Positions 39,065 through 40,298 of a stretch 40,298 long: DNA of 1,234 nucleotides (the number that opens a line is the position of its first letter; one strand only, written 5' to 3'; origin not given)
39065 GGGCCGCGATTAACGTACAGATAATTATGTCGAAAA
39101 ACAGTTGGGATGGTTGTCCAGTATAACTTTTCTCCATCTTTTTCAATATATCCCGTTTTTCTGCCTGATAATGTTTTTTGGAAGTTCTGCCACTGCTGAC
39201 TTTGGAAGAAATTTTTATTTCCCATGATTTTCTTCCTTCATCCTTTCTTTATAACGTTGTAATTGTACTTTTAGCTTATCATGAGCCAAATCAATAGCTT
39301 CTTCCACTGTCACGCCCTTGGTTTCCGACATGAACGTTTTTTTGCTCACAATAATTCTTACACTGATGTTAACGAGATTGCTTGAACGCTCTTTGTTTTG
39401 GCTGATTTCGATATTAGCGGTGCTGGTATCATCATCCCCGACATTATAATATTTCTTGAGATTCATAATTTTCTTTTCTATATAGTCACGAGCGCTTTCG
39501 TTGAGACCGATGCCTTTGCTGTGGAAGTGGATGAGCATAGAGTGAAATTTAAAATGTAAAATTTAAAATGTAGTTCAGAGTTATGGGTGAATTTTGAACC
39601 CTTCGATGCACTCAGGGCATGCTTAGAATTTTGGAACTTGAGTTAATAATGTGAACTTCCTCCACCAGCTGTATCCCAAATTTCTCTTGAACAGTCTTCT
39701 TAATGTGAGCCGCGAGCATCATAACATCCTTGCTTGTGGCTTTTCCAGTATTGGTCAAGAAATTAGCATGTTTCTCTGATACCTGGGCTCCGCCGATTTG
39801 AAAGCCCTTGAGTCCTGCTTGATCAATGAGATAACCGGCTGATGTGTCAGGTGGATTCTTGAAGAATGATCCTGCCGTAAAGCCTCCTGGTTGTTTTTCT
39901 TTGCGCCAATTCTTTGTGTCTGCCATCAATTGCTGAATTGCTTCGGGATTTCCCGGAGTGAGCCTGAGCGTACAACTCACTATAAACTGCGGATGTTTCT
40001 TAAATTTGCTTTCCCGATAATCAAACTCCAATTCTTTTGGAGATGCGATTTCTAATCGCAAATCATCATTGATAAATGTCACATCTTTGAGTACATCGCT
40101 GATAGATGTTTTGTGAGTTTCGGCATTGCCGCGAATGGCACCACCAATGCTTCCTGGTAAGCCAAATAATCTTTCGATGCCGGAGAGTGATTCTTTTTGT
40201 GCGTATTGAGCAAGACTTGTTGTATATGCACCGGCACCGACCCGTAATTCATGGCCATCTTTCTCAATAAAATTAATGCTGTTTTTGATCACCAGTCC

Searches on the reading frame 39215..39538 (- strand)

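Call 7: search_protein_families(library=pfam, proteins=[window:39215-39538:-])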
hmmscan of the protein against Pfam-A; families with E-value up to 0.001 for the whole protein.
window:39215-39538:- (107 aa): 1 family
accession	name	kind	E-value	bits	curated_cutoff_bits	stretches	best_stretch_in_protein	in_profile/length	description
PF02482.25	Ribosomal_S30AE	-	3.2e-15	57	23.7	1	3-101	1-88/88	Sigma 54 modulation protein / S30EA ribosomal protein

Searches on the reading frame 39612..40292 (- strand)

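Call 7: search_protein_families(library=pfam, proteins=[window:39612-40292:-])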
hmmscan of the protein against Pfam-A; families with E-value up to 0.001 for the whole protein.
window:39612-40292:- (226 aa): 2 families
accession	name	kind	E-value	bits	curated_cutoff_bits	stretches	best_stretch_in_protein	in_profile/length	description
PF02873.21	MurB_C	-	6.3e-36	123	27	1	119-216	2-99/99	UDP-N-acetylenolpyruvoylglucosamine reductase, C-terminal domain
PF01565.28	FAD_binding_4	-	2.9e-05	24.2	26.4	1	6-77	56-132/139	FAD binding domain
